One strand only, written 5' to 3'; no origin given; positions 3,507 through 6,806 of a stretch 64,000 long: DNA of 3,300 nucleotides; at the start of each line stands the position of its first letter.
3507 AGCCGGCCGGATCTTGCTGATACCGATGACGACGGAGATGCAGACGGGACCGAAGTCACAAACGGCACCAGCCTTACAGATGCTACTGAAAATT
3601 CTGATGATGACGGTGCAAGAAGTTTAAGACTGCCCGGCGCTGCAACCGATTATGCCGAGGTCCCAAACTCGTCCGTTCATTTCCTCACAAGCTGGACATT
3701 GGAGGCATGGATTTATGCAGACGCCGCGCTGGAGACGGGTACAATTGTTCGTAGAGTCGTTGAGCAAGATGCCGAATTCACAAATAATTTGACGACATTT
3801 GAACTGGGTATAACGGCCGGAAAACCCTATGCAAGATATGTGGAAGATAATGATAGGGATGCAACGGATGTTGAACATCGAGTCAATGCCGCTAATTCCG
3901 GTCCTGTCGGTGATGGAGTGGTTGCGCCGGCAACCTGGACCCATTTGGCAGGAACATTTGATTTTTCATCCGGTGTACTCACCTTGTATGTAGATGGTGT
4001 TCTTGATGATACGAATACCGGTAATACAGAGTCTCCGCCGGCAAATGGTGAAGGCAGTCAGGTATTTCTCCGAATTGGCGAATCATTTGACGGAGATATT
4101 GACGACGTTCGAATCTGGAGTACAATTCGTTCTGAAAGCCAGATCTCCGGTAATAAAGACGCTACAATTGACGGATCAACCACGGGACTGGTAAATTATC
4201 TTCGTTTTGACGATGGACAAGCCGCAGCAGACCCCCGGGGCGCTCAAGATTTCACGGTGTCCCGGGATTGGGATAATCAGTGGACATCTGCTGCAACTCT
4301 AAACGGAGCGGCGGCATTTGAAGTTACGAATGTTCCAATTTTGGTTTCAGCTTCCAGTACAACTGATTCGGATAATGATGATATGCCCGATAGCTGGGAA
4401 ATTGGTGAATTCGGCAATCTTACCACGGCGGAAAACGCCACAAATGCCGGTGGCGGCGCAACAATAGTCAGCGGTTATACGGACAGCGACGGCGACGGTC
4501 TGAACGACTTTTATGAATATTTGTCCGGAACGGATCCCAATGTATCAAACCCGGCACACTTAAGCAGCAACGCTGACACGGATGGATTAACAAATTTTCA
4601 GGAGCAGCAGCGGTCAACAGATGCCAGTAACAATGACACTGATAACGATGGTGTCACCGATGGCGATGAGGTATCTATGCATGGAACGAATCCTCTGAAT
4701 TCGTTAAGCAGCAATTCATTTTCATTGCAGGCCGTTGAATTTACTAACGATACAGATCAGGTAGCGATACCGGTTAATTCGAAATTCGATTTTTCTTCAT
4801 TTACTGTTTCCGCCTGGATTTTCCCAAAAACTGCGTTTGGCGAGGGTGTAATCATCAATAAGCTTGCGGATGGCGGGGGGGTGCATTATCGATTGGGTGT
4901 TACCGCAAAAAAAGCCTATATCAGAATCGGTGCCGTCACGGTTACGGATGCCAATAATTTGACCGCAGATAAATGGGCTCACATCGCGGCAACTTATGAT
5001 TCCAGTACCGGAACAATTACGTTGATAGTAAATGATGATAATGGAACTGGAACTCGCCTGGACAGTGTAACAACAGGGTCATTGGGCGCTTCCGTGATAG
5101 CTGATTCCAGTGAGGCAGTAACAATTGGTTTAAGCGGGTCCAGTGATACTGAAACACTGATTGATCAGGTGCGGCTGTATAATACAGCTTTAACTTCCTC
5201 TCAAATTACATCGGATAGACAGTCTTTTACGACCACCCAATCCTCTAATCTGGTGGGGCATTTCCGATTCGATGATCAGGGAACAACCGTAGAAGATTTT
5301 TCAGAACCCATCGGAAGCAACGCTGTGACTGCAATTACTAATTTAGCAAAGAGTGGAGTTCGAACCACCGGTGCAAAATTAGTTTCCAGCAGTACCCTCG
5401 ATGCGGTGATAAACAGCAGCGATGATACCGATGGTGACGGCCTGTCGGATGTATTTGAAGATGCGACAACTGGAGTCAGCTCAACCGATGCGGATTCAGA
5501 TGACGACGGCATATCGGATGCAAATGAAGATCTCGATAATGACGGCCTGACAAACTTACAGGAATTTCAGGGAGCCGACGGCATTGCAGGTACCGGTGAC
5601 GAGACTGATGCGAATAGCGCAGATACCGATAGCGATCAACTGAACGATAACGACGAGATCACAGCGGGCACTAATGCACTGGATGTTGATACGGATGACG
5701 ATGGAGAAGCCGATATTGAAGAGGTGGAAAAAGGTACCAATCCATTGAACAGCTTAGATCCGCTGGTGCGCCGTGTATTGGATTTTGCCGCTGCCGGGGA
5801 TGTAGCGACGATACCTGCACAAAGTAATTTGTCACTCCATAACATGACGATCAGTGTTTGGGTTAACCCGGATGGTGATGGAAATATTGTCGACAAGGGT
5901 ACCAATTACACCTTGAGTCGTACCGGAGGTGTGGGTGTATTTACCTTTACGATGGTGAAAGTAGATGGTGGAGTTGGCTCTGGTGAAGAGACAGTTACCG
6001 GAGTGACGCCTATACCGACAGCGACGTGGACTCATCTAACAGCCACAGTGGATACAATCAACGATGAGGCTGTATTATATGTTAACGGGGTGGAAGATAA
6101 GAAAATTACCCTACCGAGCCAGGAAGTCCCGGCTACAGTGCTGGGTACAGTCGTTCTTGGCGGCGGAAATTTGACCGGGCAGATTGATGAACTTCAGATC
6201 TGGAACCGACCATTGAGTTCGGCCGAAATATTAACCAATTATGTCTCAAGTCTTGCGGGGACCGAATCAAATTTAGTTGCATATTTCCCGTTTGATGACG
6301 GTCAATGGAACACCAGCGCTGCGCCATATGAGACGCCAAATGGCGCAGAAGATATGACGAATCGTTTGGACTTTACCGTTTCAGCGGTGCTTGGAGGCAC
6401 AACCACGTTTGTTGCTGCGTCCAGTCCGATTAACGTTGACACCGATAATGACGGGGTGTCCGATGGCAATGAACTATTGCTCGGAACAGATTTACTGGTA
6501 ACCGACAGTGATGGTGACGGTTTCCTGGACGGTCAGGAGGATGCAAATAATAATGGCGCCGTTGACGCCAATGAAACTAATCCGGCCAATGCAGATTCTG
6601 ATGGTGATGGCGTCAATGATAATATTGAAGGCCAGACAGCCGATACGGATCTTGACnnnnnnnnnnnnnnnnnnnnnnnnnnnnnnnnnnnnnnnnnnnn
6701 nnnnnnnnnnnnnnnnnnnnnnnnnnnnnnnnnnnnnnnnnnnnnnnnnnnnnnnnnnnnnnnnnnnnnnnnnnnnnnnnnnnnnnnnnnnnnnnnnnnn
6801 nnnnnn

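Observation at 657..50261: Single 49.6-kb ORF encoding a ~16.5k-residue secreted giant protein that occupies 77% of the window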

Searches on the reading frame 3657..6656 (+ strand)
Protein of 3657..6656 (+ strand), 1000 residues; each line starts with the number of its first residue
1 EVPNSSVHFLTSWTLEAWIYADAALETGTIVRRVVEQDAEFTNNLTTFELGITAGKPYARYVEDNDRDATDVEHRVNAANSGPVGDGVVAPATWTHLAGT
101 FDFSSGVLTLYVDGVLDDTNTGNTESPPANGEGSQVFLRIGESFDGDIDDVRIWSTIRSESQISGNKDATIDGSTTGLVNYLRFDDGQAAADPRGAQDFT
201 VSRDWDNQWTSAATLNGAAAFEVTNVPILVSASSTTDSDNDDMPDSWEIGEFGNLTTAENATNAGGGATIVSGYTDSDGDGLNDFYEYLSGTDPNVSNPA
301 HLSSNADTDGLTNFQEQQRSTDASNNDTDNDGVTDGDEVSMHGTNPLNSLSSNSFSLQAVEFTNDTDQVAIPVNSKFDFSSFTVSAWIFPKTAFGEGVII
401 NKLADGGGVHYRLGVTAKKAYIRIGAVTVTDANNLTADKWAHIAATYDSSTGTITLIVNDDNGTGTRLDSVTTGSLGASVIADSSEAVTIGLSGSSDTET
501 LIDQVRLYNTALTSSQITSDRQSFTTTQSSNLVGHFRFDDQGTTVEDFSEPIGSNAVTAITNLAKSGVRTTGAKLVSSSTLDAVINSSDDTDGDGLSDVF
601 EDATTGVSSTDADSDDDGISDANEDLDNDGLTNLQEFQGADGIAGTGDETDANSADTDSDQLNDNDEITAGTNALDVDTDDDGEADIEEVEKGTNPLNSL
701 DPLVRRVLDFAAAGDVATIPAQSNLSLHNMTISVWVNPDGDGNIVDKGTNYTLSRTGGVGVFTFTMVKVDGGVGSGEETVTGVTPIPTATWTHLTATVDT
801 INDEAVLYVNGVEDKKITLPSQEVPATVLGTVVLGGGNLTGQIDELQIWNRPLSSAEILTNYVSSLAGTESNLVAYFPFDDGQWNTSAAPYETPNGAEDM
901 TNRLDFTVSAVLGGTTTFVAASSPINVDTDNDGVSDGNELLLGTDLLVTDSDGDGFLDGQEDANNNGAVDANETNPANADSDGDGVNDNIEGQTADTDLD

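Call 5: search_protein_families(library=pfam, proteins=[window:3657-6656:+], max_evalue=0.01)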
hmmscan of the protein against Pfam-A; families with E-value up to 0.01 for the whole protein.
window:3657-6656:+ (1000 aa): 4 families
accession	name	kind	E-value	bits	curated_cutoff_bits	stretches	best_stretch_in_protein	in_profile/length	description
PF13385.13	Laminin_G_3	-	6.1e-57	192.4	27.6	3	714-858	4-150/151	Concanavalin A-like lectin/glucanases superfamily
PF00354.24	Pentaxin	-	1.4e-09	38.4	25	0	423-519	68-165/194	Pentaxin family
PF18884.5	TSP3_bac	-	5.3e-09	36.2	25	3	327-348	1-21/22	Bacterial TSP3 repeat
PF02973.23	Sialidase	-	0.0042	17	26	0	822-861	142-184/189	Sialidase, N-terminal domain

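Call 17: search_protein_families(library=ncbifam, proteins=[window:3657-6656:+], max_evalue=0.01)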
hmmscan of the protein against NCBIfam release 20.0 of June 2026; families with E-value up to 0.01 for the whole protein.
window:3657-6656:+ (1000 aa): 2 families
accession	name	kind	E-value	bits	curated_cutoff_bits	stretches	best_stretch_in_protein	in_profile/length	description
NF033765.2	gliding_CglD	equivalog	9.6e-23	79.9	400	3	922-994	141-221/1124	adventurous gliding motility lipoprotein CglD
NF047639.1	throspo3_MtsD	equivalog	3.9e-08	31.9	800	2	927-993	459-522/651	cell-cell cohesion protein MtsD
